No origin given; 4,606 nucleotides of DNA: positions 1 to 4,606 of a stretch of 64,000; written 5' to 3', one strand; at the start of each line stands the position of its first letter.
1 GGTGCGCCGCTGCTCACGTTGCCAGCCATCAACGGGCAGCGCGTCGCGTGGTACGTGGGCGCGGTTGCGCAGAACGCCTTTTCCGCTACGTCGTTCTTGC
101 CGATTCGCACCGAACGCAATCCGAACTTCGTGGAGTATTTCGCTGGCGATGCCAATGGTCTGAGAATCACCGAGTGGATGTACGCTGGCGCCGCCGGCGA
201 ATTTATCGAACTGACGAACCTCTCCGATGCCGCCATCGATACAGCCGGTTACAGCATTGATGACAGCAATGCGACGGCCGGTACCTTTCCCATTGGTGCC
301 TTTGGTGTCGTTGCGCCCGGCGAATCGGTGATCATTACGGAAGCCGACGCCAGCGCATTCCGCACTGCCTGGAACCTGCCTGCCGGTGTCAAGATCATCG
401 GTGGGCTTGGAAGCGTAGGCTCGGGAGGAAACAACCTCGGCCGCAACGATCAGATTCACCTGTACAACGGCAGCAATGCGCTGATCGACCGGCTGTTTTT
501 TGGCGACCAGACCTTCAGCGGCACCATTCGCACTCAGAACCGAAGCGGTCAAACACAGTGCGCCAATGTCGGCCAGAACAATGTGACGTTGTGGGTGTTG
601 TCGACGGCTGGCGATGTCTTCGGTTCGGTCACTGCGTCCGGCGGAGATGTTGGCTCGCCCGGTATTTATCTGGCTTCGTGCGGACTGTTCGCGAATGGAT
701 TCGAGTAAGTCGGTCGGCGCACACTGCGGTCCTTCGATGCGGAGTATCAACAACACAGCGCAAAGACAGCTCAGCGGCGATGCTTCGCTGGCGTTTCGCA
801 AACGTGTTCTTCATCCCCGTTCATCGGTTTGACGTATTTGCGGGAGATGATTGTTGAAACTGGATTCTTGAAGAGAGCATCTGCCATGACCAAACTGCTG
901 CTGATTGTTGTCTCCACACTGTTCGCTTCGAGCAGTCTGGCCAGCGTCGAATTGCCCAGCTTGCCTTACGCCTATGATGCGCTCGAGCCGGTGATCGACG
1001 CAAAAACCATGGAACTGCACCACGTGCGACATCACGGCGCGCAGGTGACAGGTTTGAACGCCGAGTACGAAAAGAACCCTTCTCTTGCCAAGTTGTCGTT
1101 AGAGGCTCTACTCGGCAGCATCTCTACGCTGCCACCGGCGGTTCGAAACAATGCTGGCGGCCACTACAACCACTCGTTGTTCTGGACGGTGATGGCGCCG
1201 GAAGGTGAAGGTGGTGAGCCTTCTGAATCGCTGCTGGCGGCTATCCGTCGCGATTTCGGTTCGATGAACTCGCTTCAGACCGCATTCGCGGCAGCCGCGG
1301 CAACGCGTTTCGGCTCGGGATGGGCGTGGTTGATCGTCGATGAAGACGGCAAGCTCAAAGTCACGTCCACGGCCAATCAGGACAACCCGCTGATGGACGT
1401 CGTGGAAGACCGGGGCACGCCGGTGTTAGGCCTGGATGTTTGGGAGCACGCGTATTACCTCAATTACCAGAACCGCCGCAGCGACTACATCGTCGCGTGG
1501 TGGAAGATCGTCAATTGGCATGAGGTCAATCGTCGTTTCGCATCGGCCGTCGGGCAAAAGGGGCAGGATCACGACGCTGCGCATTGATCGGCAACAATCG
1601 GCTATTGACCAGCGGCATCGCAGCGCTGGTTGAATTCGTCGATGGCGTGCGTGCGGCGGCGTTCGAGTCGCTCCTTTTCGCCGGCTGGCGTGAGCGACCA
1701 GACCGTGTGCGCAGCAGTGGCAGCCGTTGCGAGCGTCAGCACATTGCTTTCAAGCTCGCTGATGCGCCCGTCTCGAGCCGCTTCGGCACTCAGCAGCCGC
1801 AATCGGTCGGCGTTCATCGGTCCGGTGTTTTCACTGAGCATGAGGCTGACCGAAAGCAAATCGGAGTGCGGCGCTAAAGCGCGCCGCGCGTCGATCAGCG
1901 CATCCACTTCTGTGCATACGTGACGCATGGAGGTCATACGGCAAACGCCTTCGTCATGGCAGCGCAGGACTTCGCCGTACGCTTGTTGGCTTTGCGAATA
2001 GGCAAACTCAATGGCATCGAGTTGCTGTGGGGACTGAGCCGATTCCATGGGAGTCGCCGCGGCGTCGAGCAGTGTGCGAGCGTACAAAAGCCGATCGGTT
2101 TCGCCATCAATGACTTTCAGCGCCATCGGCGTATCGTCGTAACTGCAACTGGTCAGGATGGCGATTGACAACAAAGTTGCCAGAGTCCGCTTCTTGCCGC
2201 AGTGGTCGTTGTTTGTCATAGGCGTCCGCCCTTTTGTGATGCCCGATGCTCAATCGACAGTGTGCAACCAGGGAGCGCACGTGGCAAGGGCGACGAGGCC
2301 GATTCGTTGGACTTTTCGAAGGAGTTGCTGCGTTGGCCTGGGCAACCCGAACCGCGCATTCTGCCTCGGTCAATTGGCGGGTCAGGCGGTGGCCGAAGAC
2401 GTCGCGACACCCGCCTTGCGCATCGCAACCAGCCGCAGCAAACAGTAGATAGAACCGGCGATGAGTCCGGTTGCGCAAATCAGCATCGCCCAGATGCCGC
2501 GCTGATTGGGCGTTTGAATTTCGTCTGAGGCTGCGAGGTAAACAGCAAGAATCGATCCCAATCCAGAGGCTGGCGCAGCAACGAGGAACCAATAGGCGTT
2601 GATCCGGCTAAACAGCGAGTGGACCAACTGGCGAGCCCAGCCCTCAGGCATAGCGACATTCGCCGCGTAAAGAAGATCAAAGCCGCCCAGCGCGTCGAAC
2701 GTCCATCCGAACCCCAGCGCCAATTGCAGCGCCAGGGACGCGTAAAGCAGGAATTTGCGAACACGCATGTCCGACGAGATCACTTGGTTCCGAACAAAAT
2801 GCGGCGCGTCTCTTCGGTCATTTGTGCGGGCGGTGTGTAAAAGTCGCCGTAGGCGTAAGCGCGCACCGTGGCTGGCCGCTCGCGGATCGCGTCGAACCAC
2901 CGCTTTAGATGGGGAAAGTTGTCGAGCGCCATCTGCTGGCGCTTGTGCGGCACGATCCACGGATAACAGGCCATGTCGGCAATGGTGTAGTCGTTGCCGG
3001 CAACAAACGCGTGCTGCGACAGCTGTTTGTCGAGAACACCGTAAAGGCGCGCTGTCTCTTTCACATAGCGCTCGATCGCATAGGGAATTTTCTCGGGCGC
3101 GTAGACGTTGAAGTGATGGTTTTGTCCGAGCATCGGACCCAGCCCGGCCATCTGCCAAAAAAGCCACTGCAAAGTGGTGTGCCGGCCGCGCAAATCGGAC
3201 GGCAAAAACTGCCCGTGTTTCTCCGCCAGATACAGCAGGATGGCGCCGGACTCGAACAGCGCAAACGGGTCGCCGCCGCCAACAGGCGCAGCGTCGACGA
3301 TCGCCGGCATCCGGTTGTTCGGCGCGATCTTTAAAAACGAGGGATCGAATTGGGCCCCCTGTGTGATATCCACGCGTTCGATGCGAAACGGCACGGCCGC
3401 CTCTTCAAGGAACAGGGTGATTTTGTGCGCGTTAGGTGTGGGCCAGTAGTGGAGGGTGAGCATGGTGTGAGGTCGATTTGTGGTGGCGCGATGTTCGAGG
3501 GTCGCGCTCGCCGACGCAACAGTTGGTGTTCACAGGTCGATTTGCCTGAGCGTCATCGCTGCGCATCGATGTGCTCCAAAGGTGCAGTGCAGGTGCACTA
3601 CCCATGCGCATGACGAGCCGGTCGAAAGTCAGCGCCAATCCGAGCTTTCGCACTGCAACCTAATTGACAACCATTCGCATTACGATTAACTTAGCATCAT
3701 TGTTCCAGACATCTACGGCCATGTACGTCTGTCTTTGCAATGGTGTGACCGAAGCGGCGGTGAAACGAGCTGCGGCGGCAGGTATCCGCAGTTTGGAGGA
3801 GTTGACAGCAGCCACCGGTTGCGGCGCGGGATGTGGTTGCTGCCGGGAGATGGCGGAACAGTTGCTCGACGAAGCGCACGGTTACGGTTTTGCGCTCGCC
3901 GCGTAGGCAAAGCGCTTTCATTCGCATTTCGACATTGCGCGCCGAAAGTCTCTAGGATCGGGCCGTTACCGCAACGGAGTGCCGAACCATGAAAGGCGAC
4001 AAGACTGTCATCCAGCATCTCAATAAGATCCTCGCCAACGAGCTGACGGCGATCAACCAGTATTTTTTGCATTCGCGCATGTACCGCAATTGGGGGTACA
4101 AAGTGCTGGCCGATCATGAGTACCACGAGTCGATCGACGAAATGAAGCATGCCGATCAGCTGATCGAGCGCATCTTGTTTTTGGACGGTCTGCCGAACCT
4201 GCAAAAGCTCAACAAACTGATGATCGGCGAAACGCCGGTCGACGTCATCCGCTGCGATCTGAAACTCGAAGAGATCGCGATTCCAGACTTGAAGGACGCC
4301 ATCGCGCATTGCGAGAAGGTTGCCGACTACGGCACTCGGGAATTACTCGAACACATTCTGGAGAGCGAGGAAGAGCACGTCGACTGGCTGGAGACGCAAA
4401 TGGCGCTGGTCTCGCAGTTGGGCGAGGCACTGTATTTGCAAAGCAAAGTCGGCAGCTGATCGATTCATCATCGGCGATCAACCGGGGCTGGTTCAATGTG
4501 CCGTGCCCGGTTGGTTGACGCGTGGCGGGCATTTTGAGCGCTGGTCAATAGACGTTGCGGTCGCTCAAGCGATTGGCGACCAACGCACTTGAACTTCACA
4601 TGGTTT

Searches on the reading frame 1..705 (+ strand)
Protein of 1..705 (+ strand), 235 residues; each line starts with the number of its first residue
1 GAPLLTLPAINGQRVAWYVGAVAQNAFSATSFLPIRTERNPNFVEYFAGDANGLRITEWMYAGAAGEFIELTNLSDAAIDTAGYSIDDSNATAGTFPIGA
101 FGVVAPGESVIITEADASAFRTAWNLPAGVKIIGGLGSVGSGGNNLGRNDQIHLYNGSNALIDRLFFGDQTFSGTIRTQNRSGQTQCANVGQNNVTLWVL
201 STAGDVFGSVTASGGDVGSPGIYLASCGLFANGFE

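Call 4: search_protein_families(library=ncbifam, proteins=[window:1-705:+], max_evalue=1)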
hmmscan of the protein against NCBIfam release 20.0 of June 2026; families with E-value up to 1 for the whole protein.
window:1-705:+ (235 aa): 1 family
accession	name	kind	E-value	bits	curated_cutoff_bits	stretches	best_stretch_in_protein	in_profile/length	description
TIGR04275.1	beta_prop_Msarc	repeat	0.13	12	85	0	7-17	13-23/40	beta-propeller repeat protein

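Call 5: search_protein_families(library=pfam, proteins=[window:1-705:+], max_evalue=0.1)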
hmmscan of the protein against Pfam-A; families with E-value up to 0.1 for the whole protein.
window:1-705:+ (235 aa): 1 family
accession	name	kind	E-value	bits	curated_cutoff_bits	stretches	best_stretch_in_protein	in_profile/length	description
PF00932.25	LTD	-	2e-14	54.3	34.3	1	51-165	5-105/109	Lamin Tail Domain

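Call 82: search_protein_representatives(protein=window:1-705:+)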
Query: 235 residues. Proteins with E-value up to 0.001 (for the whole library): 1030; up to 1e-10: 486; up to 1e-30: 227. The best 150 are listed.
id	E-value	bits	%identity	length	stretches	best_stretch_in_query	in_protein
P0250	8.0e-152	519.6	46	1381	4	54-225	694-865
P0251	4.3e-142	487.8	45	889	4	53-226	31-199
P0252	1.1e-141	486.4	46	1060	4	53-225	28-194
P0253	1.2e-137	473.3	52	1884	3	53-221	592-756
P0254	8.9e-137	470.4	54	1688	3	54-222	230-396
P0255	3.6e-129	445.5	50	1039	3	48-222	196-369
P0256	4.7e-129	445.1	49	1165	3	54-225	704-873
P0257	2.8e-128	442.6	50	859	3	53-231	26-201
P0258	1.2e-116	404.5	42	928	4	55-227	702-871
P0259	1.5e-114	397.6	47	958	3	53-225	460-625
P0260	2.8e-106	370.6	45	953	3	53-224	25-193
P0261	9.0e-104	362.4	46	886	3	48-224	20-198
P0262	3.5e-103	360.4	51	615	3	52-222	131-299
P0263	1.8e-101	354.8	42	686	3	51-225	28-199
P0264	3.2e-98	344.2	53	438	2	51-225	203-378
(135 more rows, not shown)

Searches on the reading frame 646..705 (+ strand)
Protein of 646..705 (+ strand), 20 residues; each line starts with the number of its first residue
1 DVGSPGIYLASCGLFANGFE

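Call 56: search_protein_families(library=pfam, proteins=[window:646-705:+], max_evalue=10)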
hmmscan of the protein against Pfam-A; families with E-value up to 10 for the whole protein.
seq(20 aa): 0 families

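Call 57: search_protein_families(library=ncbifam, proteins=[window:646-705:+], max_evalue=10)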
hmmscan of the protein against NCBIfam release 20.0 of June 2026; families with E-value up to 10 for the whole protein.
seq(20 aa): 0 families

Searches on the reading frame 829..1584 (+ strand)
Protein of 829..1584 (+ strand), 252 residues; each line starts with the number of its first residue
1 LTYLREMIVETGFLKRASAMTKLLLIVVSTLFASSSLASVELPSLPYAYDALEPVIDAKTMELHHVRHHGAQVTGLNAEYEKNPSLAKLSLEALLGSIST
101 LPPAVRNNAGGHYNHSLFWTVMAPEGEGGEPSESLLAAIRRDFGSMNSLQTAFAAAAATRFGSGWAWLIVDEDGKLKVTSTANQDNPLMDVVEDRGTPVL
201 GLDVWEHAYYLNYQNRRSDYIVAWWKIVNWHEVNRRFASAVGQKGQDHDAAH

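Call 28: search_protein_families(library=pfam, proteins=[window:829-1584:+], max_evalue=0.001)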
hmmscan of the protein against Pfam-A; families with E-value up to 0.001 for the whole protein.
window:829-1584:+ (252 aa): 2 families
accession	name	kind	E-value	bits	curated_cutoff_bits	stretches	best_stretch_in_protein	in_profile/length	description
PF02777.23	Sod_Fe_C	-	5.7e-41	139.1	20.9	1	131-236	1-102/102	Iron/manganese superoxide dismutases, C-terminal domain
PF00081.27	Sod_Fe_N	-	1.9e-25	89.6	27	1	41-123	3-82/82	Iron/manganese superoxide dismutases, alpha-hairpin domain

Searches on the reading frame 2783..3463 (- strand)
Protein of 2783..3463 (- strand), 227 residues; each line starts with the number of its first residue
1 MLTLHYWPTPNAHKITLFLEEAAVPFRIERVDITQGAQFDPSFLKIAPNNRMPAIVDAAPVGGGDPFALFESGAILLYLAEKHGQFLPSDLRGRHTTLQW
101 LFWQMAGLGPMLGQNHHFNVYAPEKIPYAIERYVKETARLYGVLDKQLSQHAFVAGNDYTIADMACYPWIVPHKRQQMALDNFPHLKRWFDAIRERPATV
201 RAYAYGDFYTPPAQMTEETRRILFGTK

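Call 28: search_protein_families(library=pfam, proteins=[window:2783-3463:-], max_evalue=0.001)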
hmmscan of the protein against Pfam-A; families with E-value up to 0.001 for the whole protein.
window:2783-3463:- (227 aa): 7 families
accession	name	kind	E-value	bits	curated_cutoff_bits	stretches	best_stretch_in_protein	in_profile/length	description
PF02798.26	GST_N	-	5.3e-13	49.5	20.9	1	4-81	5-76/76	Glutathione S-transferase, N-terminal domain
PF00043.30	GST_C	-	1.2e-11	45.1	20.7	1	134-197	28-93/93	Glutathione S-transferase, C-terminal domain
PF13409.12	GST_N_2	-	2.3e-11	44.6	25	1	10-81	3-69/70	Glutathione S-transferase, N-terminal domain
PF14497.11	GST_C_3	-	1.9e-07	31.7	21.6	1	135-202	29-99/104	Glutathione S-transferase, C-terminal domain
PF13417.12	GST_N_3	-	8.2e-07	29.7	22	1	4-85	1-73/75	Glutathione S-transferase, N-terminal domain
PF13410.11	GST_C_2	-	1.2e-06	28.9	24.9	1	128-192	2-69/69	Glutathione S-transferase, C-terminal domain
PF21972.1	Arc1p_N_like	-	0.00038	21.2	27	1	143-195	23-79/81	Nuclear-export cofactor Arc1p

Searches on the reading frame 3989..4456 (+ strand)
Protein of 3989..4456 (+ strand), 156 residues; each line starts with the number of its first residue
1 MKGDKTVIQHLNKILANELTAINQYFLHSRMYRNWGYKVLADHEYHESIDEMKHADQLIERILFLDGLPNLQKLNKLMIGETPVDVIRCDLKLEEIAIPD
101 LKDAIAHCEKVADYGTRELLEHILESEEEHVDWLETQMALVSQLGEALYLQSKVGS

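Call 28: search_protein_families(library=pfam, proteins=[window:3989-4456:+], max_evalue=0.001)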
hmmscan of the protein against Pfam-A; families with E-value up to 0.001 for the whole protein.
window:3989-4456:+ (156 aa): 1 family
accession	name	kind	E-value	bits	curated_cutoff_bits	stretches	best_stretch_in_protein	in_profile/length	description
PF00210.30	Ferritin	-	2.1e-38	131.9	24.5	1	8-141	1-139/142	Ferritin-like domain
